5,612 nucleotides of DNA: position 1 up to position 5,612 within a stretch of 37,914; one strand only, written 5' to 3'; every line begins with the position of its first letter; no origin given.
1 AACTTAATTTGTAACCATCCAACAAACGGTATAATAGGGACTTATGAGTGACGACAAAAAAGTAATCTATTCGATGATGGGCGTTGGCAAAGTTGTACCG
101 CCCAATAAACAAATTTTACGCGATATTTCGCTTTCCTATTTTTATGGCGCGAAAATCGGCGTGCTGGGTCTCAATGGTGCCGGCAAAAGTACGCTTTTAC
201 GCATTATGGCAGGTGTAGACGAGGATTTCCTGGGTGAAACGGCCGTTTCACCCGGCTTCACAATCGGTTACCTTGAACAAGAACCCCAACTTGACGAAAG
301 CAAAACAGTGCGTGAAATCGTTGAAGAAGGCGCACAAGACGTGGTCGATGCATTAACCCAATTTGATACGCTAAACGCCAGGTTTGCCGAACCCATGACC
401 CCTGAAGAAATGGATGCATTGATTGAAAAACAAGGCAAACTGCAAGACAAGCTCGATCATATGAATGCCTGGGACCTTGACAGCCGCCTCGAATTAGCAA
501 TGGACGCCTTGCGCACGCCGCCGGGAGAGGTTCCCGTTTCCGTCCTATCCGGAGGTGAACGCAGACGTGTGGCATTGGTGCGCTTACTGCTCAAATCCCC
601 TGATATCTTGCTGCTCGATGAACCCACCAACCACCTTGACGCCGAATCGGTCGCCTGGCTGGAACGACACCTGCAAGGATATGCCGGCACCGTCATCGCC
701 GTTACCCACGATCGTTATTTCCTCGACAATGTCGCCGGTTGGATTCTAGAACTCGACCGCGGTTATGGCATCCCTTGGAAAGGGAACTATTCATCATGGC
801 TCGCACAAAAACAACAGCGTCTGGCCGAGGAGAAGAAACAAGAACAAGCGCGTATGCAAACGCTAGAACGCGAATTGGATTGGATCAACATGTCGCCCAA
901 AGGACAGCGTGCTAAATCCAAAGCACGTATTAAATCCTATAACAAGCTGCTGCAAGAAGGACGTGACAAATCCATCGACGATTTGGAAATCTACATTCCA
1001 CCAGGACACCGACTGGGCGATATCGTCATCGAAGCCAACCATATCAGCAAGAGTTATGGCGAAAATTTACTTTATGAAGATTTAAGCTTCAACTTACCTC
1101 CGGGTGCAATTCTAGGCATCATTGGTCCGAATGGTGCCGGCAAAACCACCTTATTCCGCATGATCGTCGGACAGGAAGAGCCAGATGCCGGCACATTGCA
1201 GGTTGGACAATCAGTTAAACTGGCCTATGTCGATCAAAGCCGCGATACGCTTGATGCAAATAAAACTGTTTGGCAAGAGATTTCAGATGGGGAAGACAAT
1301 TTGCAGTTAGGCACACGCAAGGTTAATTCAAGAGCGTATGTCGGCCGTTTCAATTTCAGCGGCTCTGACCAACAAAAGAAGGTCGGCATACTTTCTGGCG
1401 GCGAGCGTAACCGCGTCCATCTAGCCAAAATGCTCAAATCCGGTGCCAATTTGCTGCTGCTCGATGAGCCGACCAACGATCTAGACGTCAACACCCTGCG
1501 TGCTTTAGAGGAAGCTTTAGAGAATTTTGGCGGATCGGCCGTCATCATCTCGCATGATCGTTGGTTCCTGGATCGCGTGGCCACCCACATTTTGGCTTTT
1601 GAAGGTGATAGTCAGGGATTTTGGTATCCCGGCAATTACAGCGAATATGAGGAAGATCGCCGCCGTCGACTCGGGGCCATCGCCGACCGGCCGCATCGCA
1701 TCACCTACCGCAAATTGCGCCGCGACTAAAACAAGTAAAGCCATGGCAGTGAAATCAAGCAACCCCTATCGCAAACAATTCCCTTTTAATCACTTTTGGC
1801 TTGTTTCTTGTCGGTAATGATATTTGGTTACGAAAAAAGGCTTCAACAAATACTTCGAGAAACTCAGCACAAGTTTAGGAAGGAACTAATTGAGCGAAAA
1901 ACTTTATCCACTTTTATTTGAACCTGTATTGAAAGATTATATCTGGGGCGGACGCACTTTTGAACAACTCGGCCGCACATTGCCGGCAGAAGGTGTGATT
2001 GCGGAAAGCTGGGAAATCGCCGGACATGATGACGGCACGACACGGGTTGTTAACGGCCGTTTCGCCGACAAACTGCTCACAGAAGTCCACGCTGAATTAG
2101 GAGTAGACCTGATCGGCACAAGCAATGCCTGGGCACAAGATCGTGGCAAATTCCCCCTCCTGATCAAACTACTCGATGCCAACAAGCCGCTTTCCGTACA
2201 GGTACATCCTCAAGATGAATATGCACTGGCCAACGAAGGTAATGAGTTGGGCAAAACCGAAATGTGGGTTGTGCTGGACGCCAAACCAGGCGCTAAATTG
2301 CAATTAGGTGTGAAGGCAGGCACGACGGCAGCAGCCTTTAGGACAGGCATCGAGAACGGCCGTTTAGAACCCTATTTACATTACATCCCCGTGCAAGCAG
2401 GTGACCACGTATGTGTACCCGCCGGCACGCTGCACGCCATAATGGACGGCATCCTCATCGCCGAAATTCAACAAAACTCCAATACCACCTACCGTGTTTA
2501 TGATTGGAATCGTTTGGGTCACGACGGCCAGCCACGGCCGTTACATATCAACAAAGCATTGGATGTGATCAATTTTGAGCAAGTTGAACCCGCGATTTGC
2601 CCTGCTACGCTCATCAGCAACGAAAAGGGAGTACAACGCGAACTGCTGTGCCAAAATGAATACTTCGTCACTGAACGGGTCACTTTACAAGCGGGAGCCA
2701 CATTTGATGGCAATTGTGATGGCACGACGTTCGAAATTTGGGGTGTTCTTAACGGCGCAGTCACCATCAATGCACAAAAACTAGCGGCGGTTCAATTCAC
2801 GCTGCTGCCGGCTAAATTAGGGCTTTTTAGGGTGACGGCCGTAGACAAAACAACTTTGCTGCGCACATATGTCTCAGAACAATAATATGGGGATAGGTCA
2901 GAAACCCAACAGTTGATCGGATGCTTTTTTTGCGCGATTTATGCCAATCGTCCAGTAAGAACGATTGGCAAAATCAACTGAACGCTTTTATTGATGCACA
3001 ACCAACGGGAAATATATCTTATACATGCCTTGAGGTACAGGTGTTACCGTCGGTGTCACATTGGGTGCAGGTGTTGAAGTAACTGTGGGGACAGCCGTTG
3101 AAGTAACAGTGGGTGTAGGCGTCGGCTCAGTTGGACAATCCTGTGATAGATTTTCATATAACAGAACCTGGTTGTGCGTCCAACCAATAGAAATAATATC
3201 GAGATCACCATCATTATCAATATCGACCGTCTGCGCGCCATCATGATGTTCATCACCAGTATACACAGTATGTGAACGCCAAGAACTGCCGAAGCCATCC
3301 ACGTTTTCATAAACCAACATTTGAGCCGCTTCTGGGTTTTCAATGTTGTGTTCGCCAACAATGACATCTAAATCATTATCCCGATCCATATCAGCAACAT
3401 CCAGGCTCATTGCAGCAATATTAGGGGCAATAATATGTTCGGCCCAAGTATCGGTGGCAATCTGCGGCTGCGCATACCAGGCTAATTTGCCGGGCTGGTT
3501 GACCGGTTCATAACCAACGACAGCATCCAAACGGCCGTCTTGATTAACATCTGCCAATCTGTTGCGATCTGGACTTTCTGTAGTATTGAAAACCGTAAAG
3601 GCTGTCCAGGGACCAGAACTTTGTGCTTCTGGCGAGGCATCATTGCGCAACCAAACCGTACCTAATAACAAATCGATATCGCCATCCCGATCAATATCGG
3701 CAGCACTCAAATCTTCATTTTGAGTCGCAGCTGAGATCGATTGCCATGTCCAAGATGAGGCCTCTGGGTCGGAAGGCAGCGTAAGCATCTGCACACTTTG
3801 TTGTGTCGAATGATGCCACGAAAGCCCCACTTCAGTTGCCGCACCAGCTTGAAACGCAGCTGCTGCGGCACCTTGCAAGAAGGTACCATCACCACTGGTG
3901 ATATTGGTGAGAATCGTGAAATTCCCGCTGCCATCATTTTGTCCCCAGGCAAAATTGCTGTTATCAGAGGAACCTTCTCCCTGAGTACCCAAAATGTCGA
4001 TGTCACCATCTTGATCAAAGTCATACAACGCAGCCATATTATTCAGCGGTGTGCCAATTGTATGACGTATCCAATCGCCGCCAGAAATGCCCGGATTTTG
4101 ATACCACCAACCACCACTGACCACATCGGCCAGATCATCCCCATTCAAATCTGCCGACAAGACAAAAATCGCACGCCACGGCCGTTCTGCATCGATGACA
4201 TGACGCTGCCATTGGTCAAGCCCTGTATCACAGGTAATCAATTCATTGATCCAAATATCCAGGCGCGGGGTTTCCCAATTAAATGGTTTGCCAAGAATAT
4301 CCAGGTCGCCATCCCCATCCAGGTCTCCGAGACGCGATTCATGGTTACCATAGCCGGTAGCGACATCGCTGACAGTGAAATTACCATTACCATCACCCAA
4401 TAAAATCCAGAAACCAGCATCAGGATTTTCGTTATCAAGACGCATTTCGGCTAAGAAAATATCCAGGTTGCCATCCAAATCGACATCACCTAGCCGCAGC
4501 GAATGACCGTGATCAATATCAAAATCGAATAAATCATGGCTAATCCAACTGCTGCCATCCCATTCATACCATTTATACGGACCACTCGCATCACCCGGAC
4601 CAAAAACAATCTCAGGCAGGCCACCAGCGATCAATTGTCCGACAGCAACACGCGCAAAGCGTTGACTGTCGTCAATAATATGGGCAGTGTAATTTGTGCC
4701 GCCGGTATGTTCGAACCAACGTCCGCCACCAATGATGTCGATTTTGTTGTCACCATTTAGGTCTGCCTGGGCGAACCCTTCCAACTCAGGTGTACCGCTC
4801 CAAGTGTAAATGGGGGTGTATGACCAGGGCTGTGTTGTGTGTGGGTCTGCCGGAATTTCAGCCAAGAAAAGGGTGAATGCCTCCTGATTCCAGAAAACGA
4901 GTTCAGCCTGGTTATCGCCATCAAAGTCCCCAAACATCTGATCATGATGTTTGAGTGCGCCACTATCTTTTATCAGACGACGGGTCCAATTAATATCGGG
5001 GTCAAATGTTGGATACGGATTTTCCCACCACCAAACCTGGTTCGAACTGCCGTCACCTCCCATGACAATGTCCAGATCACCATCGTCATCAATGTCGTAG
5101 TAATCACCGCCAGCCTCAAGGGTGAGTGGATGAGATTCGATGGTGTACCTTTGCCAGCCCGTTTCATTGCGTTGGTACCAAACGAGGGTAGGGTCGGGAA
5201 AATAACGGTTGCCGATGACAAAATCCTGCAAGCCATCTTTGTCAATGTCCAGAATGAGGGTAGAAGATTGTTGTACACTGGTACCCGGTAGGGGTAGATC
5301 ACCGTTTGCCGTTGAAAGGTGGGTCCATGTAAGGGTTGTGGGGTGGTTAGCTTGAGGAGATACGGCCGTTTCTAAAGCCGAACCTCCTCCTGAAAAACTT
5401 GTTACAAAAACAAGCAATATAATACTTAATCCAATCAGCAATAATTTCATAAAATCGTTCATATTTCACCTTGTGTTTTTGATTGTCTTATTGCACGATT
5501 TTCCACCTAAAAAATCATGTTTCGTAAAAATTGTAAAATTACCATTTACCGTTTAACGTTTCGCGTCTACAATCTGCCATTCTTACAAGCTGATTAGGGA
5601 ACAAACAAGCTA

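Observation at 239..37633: HIP-like element: the palindromic octamer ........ is iterated at least 47 times, far above chance, inside genes in every reading phase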

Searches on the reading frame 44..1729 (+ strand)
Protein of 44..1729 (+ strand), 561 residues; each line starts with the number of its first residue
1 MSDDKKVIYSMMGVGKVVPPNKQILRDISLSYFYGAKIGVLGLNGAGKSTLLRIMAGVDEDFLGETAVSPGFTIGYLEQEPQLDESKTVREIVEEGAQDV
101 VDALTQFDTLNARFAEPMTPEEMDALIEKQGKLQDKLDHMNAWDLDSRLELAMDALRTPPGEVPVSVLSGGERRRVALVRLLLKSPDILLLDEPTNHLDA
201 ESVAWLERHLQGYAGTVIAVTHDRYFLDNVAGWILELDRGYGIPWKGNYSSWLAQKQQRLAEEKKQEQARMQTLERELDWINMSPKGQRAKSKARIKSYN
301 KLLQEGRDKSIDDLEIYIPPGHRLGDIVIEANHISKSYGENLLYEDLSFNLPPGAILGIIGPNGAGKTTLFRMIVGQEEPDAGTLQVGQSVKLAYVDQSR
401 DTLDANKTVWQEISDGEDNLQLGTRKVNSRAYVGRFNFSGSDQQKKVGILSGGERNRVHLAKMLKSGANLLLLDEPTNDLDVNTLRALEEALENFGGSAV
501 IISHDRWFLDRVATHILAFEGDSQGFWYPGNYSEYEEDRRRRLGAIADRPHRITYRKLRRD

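Call 18: search_protein_families(library=pfam, proteins=[window:44-1729:+])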
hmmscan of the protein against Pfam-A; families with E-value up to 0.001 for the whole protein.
window:44-1729:+ (561 aa): 8 families
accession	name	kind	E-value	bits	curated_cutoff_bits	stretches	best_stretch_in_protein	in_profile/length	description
PF00005.33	ABC_tran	-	2e-51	174.6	25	2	345-478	2-137/137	ABC transporter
PF13304.12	AAA_21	-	3.2e-17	64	27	1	161-228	231-304/304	AAA domain, putative AbiEii toxin, Type IV TA system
PF12848.13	ABC_tran_Xtn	-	3.2e-11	43.6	25.9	1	235-303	1-71/85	ABC transporter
PF02463.25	SMC_N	-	1.2e-07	31.8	40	0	357-510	27-203/220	RecF/RecN/SMC N terminal domain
PF13476.12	AAA_23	-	1.1e-05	26.6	27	1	344-374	10-39/201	AAA domain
PF13555.12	AAA_29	-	0.00016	21.8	27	0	357-371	25-39/61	P-loop containing region of AAA domain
PF01926.29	MMR_HSR1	-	0.00023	21.7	21.9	0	37-74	1-34/113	50S ribosome-binding GTPase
PF13401.12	AAA_22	-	0.00063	20.5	27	0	356-443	7-65/130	AAA domain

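Call 40: find_encoding_contigs(protein=window:44-1729:+, flank=10000, max_places=4)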
Protein window:44-1729:+ (561 aa): 7 contigs read that carry it; 4 places shown.
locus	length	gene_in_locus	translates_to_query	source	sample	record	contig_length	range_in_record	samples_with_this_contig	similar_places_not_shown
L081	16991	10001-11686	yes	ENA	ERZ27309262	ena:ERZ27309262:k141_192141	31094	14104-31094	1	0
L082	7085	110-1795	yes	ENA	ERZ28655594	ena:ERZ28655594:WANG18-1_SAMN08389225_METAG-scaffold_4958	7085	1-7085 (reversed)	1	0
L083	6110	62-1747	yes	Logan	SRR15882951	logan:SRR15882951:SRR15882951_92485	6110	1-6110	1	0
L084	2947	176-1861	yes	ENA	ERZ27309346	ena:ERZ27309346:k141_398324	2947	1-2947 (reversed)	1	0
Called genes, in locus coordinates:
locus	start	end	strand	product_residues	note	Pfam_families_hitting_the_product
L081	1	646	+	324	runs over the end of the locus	PF00535:Glycos_transf_2, PF13641:Glyco_tranf_2_3, PF13632:Glyco_trans_2_3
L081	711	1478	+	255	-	PF00535:Glycos_transf_2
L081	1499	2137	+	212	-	PF01351:RNase_HII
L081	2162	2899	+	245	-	PF01790:LGT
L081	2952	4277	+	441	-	-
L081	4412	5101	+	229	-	-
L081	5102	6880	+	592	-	PF00133:tRNA-synt_1, PF09334:tRNA-synt_1g, PF19303:Anticodon_3, PF08264:Anticodon_1 (weak)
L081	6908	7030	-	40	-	-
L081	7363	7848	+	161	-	-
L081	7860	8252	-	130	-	PF11528:DUF3224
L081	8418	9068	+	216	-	PF02463:SMC_N (faint), PF00005:ABC_tran, PF13304:AAA_21 (faint)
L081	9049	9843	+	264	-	PF03649:UPF0014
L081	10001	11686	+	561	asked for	PF00005:ABC_tran, PF02463:SMC_N (faint), PF13476:AAA_23 (faint), PF13304:AAA_21 (faint), PF12848:ABC_tran_Xtn, PF00005:ABC_tran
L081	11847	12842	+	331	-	PF20511:PMI_typeI_cat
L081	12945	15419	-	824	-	PF01839:FG-GAP (faint), PF13517:FG-GAP_3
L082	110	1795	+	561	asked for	PF00005:ABC_tran, PF02463:SMC_N (faint), PF13476:AAA_23 (faint), PF13304:AAA_21 (faint), PF12848:ABC_tran_Xtn, PF00005:ABC_tran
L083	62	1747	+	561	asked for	PF00005:ABC_tran, PF02463:SMC_N (faint), PF13476:AAA_23 (faint), PF13304:AAA_21 (faint), PF12848:ABC_tran_Xtn, PF00005:ABC_tran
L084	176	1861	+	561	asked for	PF00005:ABC_tran, PF02463:SMC_N (faint), PF13476:AAA_23 (faint), PF13304:AAA_21 (faint), PF12848:ABC_tran_Xtn, PF00005:ABC_tran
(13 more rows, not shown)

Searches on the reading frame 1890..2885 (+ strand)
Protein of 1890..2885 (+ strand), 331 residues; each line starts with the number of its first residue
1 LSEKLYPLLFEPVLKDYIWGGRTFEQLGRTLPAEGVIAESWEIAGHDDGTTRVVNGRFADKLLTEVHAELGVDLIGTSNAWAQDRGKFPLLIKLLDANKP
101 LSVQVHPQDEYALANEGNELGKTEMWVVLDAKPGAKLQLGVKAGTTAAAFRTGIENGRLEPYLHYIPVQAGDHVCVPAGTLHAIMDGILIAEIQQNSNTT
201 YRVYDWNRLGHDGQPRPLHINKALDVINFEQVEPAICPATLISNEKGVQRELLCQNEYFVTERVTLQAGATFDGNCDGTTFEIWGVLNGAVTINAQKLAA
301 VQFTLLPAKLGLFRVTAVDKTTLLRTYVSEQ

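Call 18: search_protein_families(library=pfam, proteins=[window:1890-2885:+])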
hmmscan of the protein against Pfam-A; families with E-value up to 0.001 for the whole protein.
window:1890-2885:+ (331 aa): 1 family
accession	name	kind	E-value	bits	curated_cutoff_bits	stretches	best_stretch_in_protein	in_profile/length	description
PF20511.4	PMI_typeI_cat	-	7.2e-14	52.5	22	1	11-112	5-107/143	Phosphomannose isomerase type I, catalytic domain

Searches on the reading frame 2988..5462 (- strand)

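Call 18: search_protein_families(library=pfam, proteins=[window:2988-5462:-])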
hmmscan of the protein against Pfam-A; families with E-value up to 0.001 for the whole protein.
window:2988-5462:- (824 aa): 2 families
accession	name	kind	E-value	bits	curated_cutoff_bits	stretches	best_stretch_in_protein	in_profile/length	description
PF13517.12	FG-GAP_3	-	1.8e-43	147.4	26.9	4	638-702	1-61/61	FG-GAP-like repeat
PF01839.29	FG-GAP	-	6.5e-12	45.5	22.1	0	67-89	4-26/37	FG-GAP repeat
